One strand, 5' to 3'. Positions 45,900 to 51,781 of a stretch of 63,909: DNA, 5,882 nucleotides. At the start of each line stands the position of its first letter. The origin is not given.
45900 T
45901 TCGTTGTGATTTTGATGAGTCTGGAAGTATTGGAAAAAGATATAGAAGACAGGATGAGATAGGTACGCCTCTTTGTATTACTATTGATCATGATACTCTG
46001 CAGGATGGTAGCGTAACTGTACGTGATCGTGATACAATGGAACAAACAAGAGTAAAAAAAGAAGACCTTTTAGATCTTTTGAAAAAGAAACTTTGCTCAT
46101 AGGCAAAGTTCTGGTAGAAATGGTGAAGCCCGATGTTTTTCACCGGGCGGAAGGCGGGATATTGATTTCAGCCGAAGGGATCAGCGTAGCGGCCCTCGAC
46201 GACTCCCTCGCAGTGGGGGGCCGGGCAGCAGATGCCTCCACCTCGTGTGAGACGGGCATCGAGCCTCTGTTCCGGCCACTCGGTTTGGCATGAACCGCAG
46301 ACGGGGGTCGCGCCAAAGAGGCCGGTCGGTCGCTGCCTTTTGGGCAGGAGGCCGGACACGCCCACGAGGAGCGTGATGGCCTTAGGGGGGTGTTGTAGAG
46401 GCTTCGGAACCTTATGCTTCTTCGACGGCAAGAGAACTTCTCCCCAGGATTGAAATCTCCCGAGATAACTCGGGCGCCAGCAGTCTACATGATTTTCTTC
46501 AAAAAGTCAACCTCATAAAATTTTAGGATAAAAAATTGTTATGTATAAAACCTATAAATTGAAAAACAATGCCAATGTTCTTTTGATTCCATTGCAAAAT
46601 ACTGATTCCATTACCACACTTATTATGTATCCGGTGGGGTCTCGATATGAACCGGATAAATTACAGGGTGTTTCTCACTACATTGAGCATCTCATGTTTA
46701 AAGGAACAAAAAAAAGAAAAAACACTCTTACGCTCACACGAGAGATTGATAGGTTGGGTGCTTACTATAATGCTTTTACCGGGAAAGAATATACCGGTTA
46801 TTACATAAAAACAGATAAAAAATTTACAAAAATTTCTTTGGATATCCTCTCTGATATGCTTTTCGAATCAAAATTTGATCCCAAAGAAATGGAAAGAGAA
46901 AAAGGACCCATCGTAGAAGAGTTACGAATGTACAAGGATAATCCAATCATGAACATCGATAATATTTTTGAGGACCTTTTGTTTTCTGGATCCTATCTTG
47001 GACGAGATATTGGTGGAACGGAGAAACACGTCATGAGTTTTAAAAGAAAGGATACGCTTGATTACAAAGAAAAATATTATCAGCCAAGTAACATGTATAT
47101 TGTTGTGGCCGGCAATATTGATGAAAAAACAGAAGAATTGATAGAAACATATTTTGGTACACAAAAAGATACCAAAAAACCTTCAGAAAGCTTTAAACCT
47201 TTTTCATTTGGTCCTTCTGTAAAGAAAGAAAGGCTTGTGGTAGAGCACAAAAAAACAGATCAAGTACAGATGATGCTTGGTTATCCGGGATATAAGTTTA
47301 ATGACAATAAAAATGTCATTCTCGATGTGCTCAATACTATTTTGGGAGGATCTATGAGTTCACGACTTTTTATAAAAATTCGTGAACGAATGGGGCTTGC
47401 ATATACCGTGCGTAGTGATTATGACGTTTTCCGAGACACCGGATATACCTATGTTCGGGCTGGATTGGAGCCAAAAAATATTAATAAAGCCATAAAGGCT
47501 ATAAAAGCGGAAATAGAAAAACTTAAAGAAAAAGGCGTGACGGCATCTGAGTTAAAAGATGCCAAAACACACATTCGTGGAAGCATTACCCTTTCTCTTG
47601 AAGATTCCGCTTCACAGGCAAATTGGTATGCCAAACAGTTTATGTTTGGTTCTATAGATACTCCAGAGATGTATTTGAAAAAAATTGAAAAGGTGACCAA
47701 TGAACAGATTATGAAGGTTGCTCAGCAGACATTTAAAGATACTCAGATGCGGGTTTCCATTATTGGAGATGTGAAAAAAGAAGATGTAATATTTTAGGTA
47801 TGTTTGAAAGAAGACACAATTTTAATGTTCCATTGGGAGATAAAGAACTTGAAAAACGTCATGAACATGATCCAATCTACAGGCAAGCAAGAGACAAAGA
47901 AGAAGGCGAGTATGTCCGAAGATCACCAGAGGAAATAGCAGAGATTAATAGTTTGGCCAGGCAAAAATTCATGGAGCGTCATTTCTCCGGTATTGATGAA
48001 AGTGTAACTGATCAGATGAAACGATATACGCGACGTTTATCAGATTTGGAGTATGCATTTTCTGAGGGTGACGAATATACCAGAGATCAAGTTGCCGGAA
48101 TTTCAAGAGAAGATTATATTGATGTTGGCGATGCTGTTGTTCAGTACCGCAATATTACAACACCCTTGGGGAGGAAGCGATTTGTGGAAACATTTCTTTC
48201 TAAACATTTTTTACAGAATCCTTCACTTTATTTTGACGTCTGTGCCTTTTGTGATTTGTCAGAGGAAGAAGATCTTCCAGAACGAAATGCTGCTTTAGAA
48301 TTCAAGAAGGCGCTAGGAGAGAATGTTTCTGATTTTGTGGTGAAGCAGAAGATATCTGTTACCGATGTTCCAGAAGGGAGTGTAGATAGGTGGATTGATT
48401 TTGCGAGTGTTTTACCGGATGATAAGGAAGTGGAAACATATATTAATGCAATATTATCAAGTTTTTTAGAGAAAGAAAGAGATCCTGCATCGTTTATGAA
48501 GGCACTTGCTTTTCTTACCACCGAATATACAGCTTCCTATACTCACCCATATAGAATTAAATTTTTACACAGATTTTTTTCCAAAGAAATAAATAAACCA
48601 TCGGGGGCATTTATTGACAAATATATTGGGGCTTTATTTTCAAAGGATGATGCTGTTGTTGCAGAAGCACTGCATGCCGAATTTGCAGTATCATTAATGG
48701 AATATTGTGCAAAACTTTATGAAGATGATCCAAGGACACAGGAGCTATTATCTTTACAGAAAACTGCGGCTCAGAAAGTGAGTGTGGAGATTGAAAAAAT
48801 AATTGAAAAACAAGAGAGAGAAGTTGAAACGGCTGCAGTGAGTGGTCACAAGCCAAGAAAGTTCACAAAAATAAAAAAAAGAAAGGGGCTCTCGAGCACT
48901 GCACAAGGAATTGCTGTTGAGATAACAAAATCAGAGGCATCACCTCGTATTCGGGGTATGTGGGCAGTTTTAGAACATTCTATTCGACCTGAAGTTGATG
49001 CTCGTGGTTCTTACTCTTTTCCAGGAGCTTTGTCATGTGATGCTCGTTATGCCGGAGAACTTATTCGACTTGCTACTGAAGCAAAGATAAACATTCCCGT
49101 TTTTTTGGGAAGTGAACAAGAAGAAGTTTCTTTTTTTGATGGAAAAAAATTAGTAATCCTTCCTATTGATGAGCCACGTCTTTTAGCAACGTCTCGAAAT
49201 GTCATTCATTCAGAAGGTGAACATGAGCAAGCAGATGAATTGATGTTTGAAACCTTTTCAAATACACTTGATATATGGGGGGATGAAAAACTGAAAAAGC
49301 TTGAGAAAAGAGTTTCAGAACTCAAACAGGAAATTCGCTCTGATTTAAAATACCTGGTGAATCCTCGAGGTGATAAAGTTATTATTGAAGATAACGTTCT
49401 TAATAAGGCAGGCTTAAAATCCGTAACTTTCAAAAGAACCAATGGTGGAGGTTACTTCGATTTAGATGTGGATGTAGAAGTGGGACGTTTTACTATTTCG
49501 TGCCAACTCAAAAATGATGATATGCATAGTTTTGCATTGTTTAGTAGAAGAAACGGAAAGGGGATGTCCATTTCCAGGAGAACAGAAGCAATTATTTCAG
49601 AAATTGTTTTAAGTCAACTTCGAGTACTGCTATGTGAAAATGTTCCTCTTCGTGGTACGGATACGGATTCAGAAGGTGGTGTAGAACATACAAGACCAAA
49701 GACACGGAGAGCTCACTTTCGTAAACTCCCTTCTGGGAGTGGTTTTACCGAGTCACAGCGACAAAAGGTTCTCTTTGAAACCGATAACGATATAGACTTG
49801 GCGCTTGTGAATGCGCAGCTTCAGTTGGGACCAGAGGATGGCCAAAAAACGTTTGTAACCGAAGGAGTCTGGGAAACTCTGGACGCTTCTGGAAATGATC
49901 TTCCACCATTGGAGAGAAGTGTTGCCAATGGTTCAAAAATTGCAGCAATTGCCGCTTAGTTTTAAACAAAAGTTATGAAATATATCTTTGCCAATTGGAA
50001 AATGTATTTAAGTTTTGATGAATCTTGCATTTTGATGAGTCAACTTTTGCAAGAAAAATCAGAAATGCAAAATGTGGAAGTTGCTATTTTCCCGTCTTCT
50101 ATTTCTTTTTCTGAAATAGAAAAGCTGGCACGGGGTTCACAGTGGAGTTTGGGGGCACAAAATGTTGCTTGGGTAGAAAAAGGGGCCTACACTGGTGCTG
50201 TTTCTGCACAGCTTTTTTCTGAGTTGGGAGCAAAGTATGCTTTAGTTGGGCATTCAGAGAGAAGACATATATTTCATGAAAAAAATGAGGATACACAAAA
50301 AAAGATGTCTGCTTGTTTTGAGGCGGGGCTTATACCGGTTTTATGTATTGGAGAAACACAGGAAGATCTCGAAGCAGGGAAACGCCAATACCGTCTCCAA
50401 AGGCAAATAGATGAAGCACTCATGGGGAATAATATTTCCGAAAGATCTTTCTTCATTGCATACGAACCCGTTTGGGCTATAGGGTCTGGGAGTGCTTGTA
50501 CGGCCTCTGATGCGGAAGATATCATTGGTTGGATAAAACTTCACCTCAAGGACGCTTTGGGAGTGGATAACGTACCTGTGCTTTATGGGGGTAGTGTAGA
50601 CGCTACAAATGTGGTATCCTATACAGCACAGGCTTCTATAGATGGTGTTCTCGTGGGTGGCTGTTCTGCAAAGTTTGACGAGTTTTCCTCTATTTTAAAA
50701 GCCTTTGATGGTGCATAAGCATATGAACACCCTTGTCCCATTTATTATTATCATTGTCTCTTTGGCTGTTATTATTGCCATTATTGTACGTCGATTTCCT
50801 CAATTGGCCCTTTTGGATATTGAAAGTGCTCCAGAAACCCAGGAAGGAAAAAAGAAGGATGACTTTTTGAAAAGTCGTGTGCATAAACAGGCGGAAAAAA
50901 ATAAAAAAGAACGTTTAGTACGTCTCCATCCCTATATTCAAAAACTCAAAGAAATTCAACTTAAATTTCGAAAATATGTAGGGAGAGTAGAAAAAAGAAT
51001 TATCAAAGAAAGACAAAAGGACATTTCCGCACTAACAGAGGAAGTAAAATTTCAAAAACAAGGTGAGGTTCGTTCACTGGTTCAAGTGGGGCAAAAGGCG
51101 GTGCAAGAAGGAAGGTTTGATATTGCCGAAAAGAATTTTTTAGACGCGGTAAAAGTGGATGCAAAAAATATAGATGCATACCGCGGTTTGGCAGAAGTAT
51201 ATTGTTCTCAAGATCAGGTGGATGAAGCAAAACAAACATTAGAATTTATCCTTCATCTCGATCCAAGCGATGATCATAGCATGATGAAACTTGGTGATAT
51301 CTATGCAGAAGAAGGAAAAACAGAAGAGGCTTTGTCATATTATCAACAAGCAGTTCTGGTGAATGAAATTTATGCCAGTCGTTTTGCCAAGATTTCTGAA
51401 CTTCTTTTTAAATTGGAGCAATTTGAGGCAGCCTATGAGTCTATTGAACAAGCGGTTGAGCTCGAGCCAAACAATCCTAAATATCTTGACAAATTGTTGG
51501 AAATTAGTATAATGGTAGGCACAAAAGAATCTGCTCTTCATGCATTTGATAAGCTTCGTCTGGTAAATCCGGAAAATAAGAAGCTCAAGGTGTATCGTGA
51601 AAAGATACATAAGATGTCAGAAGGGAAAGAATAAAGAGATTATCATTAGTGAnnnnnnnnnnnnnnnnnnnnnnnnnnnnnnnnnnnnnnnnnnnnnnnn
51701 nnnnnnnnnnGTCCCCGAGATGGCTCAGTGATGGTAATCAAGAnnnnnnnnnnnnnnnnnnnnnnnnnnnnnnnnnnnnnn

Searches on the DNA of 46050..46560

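Call 13: search_rna_families(source=window, start=46050, end=46560, threshold=evalue, max_evalue=10, show_alignments=2)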
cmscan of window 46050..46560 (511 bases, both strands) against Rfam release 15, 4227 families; matches with E-value up to 10: 2.
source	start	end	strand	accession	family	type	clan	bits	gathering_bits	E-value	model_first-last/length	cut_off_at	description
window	46128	46148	-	RF02465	Ms_AS-5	Gene; sRNA;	-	16.1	46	2.3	12-32/45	no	Mycobacterium sRNA Ms_AS-5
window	46155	46194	+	RF01309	sR60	Gene; snRNA; snoRNA; CD-box;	CL00132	13.9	50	1.9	1-55/55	no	Small nucleolar RNA sR60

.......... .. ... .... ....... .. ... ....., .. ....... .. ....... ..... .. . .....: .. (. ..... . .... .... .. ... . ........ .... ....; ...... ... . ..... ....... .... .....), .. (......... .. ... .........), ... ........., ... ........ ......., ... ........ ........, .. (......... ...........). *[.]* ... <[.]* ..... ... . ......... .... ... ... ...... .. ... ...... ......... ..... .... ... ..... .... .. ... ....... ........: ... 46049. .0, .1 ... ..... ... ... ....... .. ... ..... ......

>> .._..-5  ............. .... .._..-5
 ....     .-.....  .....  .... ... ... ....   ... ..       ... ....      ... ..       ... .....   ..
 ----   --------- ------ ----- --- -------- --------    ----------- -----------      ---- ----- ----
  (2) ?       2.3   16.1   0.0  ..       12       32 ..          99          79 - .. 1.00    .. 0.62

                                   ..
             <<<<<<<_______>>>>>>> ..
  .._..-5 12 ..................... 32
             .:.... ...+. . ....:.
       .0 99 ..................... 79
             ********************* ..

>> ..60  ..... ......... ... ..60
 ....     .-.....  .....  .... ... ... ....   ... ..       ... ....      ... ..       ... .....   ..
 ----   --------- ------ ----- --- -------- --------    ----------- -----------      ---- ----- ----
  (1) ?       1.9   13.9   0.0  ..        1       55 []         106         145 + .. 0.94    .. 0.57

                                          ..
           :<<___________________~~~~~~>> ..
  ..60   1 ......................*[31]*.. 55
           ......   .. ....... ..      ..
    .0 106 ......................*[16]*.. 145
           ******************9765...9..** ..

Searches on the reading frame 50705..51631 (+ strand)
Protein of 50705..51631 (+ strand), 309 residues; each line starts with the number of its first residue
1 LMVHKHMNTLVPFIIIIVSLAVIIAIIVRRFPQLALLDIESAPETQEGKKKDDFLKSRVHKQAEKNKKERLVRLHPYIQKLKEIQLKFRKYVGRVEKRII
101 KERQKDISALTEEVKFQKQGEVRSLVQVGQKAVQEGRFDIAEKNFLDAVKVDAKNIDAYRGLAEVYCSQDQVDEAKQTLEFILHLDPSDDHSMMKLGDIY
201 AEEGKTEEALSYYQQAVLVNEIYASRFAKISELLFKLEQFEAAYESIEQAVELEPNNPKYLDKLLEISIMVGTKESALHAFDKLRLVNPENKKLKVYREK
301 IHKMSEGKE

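Call 102: search_protein_families(library=pfam, max_evalue=0.00001, proteins=[window:50705-51631:+])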
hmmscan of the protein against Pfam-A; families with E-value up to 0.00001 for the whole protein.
window:50705-51631:+ (309 aa): 14 families
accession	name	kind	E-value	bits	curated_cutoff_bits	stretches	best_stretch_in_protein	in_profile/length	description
PF07719.23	TPR_2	-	1.5e-15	56.3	27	0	194-218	5-29/34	Tetratricopeptide repeat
PF13181.12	TPR_8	-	5.2e-15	54.7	25.7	0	192-220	3-31/34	Tetratricopeptide repeat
PF00515.34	TPR_1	-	6.2e-15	54.7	27.8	0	196-220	7-31/34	Tetratricopeptide repeat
PF14559.12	TPR_19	-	1.6e-13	51.2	25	1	132-189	1-58/68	Tetratricopeptide repeat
PF13432.12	TPR_16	-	2.5e-12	47.5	32.7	0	169-217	10-58/65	Tetratricopeptide repeat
PF13428.12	TPR_14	-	1.1e-11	44.7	23.5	0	157-198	2-43/44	Tetratricopeptide repeat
PF13414.12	TPR_11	-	1.9e-10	40.7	26.8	0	132-167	4-39/42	TPR repeat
PF13424.12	TPR_12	-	4.9e-10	39.9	30.1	1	158-216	5-71/77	Tetratricopeptide repeat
PF13431.12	TPR_17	-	1e-09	38.3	24.4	0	145-177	2-34/34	Tetratricopeptide repeat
PF23914.1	TPR_CcmH_CycH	-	4.6e-09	36.7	42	0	128-216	56-147/158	Cytochrome c-type biogenesis protein H TPR domain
PF13174.12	TPR_6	-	8.5e-09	35.9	26.3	0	192-216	2-26/33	Tetratricopeptide repeat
PF13176.12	TPR_7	-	1.1e-07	31.8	27.9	0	195-216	4-25/36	Tetratricopeptide repeat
PF03704.23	BTAD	-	3e-06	28.1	22.1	0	149-221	55-129/146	Bacterial transcriptional activator domain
PF09976.15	TPR_21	-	3.2e-06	27.4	25.5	1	100-218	55-174/193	Tetratricopeptide repeat-like domain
